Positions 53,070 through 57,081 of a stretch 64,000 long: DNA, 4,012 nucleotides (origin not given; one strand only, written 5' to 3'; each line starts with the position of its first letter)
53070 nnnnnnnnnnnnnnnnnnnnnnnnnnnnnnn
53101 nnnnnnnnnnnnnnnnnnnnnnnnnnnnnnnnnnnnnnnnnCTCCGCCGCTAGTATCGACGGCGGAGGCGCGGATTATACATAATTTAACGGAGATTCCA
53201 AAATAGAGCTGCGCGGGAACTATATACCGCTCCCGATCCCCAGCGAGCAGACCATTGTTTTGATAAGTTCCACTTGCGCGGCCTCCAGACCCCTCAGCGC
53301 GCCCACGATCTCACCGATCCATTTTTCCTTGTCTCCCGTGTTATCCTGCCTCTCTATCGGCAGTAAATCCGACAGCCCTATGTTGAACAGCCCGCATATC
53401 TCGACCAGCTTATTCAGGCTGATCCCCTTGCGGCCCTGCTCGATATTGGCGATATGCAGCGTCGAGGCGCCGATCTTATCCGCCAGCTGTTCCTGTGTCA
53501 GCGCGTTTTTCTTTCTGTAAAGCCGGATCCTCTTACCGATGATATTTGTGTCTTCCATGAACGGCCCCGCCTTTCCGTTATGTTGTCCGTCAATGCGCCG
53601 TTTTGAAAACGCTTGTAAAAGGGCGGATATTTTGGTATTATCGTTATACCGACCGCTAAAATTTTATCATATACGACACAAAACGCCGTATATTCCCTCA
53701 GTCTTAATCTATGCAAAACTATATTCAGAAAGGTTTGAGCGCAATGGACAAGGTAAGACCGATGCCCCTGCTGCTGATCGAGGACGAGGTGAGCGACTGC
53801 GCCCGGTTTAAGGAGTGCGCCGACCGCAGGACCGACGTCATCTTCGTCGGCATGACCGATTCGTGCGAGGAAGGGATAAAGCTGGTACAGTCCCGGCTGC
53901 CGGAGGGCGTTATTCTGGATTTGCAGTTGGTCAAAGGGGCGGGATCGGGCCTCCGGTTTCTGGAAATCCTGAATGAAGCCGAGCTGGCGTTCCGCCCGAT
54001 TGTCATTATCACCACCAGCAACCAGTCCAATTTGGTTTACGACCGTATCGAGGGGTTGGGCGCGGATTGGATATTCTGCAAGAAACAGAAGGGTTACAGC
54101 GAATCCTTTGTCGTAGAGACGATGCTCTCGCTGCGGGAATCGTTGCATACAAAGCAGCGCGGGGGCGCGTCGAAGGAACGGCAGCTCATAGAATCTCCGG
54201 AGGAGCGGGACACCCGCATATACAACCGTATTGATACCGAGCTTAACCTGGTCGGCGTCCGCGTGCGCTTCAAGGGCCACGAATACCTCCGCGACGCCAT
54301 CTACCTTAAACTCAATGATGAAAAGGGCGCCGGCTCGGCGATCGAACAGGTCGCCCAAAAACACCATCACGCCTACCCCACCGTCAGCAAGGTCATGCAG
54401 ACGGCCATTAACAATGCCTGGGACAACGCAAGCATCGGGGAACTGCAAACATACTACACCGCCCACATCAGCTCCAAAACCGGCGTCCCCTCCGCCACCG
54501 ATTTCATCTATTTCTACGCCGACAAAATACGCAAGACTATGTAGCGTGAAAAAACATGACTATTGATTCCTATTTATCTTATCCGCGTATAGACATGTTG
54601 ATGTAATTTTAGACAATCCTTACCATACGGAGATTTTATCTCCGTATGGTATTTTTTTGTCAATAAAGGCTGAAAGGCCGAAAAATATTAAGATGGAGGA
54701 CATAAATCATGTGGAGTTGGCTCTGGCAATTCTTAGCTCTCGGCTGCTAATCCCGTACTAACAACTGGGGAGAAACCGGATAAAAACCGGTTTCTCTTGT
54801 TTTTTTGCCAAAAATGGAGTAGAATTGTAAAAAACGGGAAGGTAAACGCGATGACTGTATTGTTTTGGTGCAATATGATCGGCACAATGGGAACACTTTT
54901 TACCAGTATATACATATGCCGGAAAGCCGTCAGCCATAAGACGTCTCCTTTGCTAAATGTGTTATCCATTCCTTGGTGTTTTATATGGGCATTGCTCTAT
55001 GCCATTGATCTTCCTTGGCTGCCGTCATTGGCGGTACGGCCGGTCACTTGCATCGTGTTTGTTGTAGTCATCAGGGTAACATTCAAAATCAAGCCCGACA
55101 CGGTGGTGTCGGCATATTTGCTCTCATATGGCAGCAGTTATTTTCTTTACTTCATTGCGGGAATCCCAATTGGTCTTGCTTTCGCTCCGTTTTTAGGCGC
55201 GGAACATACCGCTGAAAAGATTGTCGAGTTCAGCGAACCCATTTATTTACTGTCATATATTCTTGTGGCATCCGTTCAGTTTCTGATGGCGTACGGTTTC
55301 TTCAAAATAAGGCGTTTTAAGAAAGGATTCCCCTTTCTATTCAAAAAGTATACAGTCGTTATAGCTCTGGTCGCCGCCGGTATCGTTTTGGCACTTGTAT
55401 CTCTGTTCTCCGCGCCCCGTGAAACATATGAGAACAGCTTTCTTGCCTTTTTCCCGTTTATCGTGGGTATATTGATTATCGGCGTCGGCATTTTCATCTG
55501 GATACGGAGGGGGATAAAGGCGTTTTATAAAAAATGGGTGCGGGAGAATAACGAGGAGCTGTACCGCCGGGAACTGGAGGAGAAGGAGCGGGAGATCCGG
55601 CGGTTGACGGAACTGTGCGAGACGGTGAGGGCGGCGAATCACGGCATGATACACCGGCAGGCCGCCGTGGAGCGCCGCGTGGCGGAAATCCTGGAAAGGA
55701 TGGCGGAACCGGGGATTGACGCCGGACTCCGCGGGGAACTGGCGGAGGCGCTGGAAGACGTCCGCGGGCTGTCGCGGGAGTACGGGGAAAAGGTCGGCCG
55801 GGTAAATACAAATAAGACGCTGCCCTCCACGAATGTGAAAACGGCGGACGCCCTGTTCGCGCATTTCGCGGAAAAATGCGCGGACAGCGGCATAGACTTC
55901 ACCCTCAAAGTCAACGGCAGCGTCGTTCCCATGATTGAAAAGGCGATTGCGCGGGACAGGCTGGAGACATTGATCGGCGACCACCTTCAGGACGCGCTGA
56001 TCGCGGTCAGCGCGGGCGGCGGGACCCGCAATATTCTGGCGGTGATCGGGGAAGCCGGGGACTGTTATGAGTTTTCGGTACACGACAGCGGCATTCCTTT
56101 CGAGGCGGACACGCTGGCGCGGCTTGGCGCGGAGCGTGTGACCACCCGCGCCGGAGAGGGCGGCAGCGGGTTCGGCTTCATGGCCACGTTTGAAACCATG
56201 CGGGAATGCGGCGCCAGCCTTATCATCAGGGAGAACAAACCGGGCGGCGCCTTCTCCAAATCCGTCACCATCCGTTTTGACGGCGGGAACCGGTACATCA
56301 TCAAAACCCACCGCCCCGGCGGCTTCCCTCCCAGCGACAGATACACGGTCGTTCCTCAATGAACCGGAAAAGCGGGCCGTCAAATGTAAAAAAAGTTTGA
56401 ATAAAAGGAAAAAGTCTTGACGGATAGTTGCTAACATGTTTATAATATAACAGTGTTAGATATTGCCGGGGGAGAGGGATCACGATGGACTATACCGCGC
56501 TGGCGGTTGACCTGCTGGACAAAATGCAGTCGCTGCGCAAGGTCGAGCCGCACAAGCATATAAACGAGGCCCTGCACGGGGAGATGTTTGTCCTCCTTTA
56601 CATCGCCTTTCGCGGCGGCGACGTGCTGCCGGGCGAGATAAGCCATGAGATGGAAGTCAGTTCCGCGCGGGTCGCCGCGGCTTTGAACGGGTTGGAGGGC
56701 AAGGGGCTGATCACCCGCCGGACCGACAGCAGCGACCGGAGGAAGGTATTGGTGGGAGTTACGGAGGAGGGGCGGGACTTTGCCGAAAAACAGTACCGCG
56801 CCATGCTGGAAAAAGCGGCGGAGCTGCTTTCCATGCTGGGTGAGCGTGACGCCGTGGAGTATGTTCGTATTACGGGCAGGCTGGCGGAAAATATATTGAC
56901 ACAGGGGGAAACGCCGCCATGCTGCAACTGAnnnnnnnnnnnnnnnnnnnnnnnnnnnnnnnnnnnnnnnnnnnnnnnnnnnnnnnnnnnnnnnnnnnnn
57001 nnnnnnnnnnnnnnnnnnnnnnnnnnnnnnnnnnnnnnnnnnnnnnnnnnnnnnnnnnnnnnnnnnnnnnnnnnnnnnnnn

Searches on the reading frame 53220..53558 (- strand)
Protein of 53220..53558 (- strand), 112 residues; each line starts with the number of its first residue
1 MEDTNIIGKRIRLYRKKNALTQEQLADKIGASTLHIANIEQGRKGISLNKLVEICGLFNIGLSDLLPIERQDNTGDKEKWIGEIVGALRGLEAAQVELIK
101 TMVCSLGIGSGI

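Call 35: search_protein_families(library=pfam, proteins=[window:53220-53558:-], max_evalue=0.00001)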
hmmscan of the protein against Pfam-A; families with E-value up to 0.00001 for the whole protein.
window:53220-53558:- (112 aa): 3 families
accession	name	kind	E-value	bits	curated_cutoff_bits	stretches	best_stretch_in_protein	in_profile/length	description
PF01381.28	HTH_3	-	4.2e-10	39.9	23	1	11-65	1-55/55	Helix-turn-helix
PF12844.13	HTH_19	-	7.8e-10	39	30.2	1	8-66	1-59/64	Helix-turn-helix domain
PF13560.12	HTH_31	-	5.6e-07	30.2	27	1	7-57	2-53/64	Helix-turn-helix domain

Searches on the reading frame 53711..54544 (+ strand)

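Call 35: search_protein_families(library=pfam, proteins=[window:53711-54544:+], max_evalue=0.00001)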
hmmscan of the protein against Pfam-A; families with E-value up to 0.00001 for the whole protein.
window:53711-54544:+ (277 aa): 2 families
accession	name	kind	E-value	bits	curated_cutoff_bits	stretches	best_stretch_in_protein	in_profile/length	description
PF08769.17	Spo0A_C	-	9.2e-15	55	25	1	175-273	2-104/104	Sporulation initiation factor Spo0A C terminal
PF00072.30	Response_reg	-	7.5e-06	26.5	30.2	0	21-124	2-99/111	Response regulator receiver domain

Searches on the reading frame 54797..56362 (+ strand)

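Call 35: search_protein_families(library=pfam, proteins=[window:54797-56362:+], max_evalue=0.00001)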
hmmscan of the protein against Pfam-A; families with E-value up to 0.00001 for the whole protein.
window:54797-56362:+ (521 aa): 0 families

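Call 57: search_protein_families(library=pfam, proteins=[window:54797-56362:+], max_evalue=0.001)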
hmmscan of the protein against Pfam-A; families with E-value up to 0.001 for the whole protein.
window:54797-56362:+ (521 aa): 1 family
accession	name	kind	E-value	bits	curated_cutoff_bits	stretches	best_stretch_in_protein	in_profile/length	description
PF02518.31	HATPase_c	-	8.8e-05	23.4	26.4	1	387-493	4-106/111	Histidine kinase-, DNA gyrase B-, and HSP90-like ATPase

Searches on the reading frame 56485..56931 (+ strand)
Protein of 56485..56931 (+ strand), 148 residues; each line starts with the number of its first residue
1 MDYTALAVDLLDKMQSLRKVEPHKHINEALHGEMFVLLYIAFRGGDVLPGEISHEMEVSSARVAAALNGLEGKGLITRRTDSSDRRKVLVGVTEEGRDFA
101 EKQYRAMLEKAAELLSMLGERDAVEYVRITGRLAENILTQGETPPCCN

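Call 36: search_protein_families(library=pfam, proteins=[window:56485-56931:+], max_evalue=0.00001)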
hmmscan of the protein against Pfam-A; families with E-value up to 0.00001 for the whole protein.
window:56485-56931:+ (148 aa): 3 families
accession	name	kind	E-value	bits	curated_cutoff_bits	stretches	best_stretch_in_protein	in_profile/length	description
PF12802.13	MarR_2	-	1.8e-09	38.1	27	1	35-86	9-60/61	MarR family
PF01047.28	MarR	-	1.2e-08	35.1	24.6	1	35-88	6-59/59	MarR family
PF22381.2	Staph_reg_Sar_Rot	-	7.1e-06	26.5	27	0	33-99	16-81/85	Transcriptional regulator SarA/Rot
